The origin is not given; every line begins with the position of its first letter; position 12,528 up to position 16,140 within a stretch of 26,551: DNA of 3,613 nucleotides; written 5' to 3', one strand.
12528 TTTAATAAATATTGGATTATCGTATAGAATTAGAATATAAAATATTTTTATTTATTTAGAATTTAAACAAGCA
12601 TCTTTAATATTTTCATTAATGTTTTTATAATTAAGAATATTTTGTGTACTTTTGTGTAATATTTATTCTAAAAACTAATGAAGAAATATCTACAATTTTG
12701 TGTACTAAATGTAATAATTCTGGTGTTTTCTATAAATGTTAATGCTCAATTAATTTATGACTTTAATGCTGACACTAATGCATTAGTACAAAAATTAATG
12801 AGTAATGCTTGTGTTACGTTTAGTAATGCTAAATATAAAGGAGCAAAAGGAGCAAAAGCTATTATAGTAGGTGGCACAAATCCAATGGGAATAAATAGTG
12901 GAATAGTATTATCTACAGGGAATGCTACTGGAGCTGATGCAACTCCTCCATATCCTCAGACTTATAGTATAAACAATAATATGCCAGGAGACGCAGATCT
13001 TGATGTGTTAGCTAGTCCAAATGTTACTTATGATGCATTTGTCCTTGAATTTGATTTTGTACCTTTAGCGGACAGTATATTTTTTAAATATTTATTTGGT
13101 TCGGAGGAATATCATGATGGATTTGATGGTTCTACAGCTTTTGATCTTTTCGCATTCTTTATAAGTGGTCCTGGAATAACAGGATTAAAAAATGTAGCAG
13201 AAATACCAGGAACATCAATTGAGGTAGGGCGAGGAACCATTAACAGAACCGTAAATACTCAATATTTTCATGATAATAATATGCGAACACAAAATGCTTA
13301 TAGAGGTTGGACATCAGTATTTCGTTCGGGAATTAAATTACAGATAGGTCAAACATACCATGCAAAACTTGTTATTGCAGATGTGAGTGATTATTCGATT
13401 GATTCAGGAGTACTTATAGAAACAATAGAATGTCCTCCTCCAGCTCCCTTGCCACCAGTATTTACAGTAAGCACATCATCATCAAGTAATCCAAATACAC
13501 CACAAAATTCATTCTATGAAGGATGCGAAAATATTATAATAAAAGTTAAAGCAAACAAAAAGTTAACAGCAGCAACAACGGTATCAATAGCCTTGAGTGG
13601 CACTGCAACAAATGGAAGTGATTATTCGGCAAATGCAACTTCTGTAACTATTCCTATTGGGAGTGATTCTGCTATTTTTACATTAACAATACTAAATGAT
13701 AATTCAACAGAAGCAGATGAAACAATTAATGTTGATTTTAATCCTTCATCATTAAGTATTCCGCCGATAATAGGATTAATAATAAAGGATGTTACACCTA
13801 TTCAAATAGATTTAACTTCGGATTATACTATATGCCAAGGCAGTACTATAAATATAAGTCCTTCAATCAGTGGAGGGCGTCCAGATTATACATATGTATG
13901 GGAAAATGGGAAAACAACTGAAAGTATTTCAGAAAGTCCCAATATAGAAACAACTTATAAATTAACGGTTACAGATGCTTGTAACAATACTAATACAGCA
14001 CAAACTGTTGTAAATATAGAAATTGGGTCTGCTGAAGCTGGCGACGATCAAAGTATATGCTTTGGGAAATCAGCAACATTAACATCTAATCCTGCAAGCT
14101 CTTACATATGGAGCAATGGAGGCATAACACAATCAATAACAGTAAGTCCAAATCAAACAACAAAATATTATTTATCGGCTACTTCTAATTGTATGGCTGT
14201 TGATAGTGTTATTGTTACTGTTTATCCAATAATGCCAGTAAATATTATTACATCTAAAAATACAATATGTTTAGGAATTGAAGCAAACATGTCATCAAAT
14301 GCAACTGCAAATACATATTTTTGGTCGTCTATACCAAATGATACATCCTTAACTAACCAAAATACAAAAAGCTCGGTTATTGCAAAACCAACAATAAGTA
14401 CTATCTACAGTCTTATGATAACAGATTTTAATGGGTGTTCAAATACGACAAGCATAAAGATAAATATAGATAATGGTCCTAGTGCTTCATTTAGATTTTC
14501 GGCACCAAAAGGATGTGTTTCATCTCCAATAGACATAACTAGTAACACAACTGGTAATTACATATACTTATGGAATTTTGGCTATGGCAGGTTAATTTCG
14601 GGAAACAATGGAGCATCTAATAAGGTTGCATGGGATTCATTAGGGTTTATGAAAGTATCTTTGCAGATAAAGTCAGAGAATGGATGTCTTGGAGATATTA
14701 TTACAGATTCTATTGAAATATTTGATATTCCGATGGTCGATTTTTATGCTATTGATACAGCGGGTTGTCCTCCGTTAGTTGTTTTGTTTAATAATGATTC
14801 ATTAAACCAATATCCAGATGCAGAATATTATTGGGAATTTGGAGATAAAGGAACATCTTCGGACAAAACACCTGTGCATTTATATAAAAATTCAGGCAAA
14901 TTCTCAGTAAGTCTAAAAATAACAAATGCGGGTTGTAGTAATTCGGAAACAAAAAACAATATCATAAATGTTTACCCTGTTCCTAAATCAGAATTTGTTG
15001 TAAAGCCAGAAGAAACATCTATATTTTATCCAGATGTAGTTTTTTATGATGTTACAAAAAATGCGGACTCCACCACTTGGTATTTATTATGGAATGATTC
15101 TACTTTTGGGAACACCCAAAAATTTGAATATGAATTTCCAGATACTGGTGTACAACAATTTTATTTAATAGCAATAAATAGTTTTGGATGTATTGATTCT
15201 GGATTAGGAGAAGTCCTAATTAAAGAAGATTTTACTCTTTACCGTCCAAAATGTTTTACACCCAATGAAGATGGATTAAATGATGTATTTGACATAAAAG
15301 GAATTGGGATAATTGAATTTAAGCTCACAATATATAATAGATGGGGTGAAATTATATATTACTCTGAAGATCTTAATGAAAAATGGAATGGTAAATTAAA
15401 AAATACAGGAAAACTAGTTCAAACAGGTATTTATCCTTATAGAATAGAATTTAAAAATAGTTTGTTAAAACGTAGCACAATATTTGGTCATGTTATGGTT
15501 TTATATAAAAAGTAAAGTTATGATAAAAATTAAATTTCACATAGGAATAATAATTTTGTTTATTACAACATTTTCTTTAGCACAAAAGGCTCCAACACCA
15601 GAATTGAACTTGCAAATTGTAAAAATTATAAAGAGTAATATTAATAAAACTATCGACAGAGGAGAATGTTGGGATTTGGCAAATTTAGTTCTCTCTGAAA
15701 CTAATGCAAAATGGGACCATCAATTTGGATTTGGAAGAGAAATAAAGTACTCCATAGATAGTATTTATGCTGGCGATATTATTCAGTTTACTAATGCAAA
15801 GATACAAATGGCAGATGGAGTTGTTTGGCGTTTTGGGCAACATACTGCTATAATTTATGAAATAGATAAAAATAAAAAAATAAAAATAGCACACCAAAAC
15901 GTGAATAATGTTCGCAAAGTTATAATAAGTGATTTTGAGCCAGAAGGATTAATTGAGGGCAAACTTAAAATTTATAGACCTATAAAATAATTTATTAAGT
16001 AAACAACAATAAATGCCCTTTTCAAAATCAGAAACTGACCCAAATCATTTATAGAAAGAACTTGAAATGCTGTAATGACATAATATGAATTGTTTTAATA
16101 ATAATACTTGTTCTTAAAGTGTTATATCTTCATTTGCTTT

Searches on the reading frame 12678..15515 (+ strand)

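Call 5: search_protein_families(library=pfam, proteins=[window:12678-15515:+], max_evalue=0.001)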
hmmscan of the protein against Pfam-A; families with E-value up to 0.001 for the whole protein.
window:12678-15515:+ (945 aa): 5 families
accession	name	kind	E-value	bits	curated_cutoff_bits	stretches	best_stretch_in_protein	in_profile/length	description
PF13585.12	CHU_C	-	3e-18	66.2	27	1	857-928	4-75/86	CHU_C Type IX secretion signal domain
PF18911.6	PKD_4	-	6.5e-13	49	27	1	685-760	4-80/85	PKD domain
PF00801.26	PKD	-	7.1e-07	29.6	23.5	1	713-760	28-77/80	PKD domain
PF03160.20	Calx-beta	-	9.7e-06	26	27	1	277-352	15-92/119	Calx-beta domain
PF22352.2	K319L-like_PKD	-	0.0003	21.2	27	0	536-597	18-84/84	K319L-like, PKD domain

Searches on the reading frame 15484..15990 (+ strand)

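Call 5: search_protein_families(library=pfam, proteins=[window:15484-15990:+], max_evalue=0.001)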
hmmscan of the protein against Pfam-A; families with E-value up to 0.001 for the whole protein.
window:15484-15990:+ (168 aa): 2 families
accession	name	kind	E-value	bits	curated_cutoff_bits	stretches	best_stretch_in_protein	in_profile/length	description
PF25459.1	AIM3_BBC1_C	-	5.3e-20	72.3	27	1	44-168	26-172/180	AIM3/BBC1 Cysteine proteinase-fold domain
PF05257.22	CHAP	-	0.00029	21.7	26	1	59-139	8-81/81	CHAP domain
